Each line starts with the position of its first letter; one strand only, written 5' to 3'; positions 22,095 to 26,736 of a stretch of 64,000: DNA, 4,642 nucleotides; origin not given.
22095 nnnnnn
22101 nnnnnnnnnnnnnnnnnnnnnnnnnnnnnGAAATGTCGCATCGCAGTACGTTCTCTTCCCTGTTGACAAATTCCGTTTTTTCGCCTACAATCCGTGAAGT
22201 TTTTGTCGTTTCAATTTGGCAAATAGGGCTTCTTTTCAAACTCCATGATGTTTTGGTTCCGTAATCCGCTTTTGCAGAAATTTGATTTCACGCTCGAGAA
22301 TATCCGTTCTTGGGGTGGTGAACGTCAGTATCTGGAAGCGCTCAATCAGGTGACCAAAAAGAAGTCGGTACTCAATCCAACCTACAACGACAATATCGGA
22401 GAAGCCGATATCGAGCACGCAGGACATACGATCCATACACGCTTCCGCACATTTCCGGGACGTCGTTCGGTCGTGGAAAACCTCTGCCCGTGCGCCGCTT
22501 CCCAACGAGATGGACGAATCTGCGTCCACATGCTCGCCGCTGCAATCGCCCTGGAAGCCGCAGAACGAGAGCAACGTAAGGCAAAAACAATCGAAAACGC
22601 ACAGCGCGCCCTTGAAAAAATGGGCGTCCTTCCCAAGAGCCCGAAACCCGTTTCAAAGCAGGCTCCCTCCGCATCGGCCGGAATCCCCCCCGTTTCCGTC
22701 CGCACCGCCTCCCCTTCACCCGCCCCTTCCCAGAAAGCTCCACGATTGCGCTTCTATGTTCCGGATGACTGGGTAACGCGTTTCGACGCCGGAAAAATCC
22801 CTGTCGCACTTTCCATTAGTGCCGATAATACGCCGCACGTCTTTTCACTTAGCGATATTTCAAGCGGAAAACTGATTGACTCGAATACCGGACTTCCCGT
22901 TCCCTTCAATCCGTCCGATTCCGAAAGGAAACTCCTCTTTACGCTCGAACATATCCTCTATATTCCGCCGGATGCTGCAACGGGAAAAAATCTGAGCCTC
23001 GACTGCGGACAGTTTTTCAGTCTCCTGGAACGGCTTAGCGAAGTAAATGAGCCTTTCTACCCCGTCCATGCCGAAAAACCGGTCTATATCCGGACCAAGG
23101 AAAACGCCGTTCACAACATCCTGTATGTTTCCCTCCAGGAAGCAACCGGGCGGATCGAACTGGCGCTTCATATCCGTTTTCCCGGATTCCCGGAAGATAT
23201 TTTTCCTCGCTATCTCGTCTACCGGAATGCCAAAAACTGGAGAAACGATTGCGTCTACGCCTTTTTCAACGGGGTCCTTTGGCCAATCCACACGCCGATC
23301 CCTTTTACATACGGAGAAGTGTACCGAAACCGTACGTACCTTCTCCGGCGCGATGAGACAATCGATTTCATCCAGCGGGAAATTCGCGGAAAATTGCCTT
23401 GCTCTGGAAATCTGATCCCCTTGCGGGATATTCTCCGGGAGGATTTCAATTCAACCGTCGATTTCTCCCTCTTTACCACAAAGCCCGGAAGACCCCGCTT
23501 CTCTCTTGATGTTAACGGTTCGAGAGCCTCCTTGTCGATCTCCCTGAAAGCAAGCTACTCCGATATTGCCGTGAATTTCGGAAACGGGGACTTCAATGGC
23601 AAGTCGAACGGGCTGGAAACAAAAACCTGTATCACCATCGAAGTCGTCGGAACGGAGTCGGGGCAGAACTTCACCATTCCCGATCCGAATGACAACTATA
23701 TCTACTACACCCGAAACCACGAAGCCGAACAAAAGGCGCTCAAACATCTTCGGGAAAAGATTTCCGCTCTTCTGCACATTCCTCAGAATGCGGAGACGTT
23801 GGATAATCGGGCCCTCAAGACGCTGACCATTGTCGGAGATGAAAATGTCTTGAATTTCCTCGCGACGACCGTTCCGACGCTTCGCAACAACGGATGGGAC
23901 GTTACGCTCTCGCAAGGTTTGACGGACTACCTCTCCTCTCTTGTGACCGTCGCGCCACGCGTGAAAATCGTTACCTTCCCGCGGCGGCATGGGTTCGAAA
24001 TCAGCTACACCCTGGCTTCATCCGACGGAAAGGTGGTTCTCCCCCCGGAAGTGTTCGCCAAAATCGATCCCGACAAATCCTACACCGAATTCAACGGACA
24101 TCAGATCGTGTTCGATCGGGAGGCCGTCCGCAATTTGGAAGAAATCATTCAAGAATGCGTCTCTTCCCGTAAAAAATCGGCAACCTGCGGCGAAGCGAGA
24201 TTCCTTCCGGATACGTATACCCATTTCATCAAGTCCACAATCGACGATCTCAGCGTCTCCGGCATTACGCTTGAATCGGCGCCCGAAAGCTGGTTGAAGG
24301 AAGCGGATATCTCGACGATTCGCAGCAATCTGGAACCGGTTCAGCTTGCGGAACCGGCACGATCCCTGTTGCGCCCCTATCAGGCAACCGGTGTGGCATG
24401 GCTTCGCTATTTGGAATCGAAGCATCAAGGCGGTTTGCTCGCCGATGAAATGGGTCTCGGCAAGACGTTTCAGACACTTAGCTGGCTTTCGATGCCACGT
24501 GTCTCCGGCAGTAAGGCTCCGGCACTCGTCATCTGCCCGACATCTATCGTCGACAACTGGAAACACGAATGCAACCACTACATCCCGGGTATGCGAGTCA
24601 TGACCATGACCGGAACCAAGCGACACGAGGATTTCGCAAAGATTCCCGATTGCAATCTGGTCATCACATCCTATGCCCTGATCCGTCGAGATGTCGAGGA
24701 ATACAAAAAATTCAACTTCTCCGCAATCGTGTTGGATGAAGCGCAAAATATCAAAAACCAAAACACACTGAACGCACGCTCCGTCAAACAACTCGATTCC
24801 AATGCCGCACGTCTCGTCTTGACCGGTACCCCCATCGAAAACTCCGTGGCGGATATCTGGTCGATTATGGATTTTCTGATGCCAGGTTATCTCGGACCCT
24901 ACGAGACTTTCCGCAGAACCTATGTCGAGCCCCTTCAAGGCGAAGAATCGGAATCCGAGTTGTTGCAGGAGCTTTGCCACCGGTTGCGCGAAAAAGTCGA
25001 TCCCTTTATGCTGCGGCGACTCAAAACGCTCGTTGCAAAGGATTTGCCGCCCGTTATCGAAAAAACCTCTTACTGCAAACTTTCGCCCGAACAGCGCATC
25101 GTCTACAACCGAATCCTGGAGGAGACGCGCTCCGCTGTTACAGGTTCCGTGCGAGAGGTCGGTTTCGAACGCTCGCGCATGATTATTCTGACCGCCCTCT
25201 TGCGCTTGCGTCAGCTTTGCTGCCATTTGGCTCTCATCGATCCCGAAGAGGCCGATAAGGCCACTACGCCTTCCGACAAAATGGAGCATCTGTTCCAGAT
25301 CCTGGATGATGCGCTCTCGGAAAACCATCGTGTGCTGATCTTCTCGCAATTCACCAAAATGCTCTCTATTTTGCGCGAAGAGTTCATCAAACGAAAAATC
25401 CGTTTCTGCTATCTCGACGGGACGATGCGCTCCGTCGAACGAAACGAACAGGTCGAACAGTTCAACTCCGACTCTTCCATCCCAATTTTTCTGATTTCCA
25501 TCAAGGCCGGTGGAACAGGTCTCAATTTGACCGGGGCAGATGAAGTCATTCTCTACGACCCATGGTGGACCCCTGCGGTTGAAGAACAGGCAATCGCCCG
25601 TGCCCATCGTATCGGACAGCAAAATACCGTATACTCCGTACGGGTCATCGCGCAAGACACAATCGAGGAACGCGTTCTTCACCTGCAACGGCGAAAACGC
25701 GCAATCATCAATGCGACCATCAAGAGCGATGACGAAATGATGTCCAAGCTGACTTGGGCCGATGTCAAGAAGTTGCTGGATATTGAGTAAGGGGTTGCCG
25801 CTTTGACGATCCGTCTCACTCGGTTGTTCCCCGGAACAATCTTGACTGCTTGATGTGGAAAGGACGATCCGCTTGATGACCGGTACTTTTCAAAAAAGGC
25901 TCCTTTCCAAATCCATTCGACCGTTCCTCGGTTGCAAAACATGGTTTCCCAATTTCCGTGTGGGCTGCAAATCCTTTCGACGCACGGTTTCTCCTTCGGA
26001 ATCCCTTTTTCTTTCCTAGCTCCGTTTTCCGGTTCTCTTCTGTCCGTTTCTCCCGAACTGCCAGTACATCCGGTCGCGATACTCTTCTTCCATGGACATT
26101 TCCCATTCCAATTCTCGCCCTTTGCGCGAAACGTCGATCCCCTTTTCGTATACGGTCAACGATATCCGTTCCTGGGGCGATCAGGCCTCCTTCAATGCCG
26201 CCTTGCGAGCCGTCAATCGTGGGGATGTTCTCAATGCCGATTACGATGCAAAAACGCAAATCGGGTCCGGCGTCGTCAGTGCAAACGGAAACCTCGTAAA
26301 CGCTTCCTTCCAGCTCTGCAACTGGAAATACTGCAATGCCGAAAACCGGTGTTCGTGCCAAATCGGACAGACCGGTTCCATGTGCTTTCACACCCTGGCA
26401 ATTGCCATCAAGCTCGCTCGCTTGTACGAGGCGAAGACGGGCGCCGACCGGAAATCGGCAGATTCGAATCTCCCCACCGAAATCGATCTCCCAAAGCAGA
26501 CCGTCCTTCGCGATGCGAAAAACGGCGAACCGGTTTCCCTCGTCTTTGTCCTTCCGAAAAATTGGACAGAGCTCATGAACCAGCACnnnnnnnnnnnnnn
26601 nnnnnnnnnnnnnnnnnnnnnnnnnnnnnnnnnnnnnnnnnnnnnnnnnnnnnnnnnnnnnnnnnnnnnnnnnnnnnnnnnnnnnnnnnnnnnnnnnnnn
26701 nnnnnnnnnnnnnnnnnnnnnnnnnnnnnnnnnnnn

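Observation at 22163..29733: Tandem paralogous SWIM-zinc-finger SNF2 helicases driven by a textbook sigma70 promoter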

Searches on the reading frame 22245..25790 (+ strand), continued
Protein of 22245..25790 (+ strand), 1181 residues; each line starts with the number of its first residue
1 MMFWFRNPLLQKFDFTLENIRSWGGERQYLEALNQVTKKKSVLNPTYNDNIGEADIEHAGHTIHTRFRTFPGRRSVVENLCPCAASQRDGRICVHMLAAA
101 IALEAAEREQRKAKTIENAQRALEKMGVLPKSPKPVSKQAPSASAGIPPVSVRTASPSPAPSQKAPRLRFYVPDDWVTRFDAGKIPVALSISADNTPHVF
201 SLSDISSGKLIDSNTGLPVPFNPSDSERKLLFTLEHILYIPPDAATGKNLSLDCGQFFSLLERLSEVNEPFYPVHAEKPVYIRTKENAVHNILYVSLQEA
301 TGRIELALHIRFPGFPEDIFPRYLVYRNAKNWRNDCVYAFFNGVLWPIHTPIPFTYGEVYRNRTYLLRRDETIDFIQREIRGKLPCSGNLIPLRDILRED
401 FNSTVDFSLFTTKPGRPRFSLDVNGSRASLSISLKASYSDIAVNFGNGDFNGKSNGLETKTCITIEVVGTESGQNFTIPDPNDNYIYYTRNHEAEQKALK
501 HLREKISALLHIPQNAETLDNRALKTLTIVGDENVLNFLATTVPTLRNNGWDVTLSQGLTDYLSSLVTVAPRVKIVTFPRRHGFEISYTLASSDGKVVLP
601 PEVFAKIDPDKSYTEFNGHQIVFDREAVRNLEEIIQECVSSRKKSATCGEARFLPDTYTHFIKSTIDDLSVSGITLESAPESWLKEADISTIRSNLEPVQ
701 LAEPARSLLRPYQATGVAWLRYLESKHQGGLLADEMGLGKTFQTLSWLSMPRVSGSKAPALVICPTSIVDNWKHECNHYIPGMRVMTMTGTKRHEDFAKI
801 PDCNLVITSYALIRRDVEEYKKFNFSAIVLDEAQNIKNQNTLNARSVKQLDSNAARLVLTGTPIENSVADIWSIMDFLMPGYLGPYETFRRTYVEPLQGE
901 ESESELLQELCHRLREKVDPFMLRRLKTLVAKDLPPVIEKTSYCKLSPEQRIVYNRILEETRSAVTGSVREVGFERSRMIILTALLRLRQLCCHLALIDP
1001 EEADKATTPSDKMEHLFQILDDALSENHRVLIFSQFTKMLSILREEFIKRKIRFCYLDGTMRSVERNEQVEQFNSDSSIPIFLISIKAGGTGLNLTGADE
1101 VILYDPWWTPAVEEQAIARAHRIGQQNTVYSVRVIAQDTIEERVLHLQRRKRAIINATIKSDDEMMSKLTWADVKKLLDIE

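Call 50: find_encoding_contigs(protein=P0023, flank=8000, max_places=1)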
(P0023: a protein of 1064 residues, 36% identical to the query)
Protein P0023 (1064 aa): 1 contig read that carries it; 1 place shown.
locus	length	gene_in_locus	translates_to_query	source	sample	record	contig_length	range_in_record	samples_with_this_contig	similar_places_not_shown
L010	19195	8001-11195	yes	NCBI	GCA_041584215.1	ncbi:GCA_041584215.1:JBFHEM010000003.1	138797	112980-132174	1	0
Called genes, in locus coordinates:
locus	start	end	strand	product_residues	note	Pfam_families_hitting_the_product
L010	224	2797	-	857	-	PF00171:Aldedh, PF00465:Fe-ADH, PF13685:Fe-ADH_2 (weak), PF25137:ADH_Fe_C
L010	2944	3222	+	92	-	PF01257:2Fe-2S_thioredx (weak)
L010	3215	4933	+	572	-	PF00037:Fer4 (faint), PF12838:Fer4_7 (weak), PF13187:Fer4_9 (weak), PF13237:Fer4_10, PF14697:Fer4_21 (weak), PF02906:Fe_hyd_lg_C, PF04060:FeS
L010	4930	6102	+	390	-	PF07228:SpoIIE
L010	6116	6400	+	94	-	-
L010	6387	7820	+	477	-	PF12838:Fer4_7, PF13237:Fer4_10 (weak), PF00037:Fer4, PF12797:Fer4_2 (weak), PF12837:Fer4_6, PF25160:LdpA_Fe-S-bd, PF00037:Fer4, PF02906:Fe_hyd_lg_C, +8 more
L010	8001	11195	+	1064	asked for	PF04851:ResIII, PF00176:SNF2-rel_dom, PF00271:Helicase_C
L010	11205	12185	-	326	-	-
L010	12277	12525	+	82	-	-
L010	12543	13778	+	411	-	PF04055:Radical_SAM, PF13186:SPASM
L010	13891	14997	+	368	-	PF00248:Aldo_ket_red, PF13187:Fer4_9 (weak), PF13534:Fer4_17 (weak)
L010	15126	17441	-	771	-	PF07690:MFS_1, PF12832:MFS_1_like, PF07690:MFS_1, PF03130:HEAT_PBS (faint), PF13646:HEAT_2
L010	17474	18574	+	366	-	PF01797:Y1_Tnp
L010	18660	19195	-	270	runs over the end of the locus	PF02535:Zip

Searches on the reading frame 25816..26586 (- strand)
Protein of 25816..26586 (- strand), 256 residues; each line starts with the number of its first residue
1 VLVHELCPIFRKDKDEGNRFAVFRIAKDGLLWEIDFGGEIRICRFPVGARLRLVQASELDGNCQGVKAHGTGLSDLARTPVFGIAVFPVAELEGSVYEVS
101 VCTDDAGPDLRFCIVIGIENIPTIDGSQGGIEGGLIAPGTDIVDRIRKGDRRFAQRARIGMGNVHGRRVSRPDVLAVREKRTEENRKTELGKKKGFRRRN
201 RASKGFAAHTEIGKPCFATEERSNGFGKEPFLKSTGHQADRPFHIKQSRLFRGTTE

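Call 78: search_protein_families(library=pfam, proteins=[window:25816-26586:-], max_evalue=0.001)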
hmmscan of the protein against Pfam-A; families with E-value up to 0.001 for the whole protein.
window:25816-26586:- (256 aa): 0 families
